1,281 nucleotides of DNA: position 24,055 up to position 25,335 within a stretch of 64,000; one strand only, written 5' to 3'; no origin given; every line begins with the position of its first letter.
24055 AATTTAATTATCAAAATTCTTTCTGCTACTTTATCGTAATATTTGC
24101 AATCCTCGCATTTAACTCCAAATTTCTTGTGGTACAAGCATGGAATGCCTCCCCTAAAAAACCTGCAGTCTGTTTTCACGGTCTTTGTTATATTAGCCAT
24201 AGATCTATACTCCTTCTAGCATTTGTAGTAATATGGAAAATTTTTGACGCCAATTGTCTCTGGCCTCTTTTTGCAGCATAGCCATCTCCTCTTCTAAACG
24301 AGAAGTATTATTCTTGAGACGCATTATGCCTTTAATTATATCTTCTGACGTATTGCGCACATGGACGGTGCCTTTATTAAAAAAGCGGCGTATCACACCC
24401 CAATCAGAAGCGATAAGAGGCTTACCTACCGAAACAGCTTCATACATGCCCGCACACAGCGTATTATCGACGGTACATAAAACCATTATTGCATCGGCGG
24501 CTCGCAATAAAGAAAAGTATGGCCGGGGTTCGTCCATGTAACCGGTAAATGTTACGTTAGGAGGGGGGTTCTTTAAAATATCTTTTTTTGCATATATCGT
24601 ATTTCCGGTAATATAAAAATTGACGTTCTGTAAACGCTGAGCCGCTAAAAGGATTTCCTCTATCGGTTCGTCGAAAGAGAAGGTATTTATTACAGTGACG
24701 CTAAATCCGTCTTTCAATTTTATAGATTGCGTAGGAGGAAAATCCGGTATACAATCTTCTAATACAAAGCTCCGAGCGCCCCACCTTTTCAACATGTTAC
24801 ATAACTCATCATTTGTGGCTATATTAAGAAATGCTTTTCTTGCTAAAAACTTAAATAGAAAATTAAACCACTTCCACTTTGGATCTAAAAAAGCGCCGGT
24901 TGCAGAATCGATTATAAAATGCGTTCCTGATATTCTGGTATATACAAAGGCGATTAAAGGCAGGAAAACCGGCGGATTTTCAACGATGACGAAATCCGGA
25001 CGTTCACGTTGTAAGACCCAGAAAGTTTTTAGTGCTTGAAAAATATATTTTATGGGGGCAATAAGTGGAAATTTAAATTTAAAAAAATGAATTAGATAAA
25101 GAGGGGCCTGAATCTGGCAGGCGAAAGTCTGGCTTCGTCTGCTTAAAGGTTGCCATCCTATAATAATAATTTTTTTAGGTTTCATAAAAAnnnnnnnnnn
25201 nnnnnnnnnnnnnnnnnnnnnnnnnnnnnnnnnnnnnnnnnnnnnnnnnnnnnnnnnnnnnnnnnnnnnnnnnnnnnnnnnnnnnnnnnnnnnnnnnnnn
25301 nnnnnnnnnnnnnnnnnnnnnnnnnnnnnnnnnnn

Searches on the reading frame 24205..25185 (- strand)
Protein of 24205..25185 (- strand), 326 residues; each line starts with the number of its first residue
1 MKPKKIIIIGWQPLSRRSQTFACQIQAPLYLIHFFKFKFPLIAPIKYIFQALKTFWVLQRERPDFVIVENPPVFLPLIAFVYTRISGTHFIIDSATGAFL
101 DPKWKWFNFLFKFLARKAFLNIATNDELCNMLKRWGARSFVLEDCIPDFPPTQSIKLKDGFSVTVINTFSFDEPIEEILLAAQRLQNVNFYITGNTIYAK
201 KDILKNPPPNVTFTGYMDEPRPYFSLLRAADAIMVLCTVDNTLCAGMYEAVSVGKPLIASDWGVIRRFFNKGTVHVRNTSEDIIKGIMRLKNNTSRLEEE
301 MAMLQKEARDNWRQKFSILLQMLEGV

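Call 52: search_protein_families(library=pfam, proteins=[window:24205-25185:-], max_evalue=0.001)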
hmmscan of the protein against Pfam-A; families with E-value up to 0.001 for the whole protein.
window:24205-25185:- (326 aa): 3 families
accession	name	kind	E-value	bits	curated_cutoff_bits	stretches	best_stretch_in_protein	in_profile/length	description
PF00534.26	Glycos_transf_1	-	6.5e-08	32.7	26.4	1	163-309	18-170/172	Glycosyl transferases group 1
PF13692.12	Glyco_trans_1_4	-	1.4e-07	32.3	27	1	179-290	25-139/142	Glycosyl transferases group 1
PF13524.12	Glyco_trans_1_2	-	0.0004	20.8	25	1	177-299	4-120/144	Glycosyl transferase-like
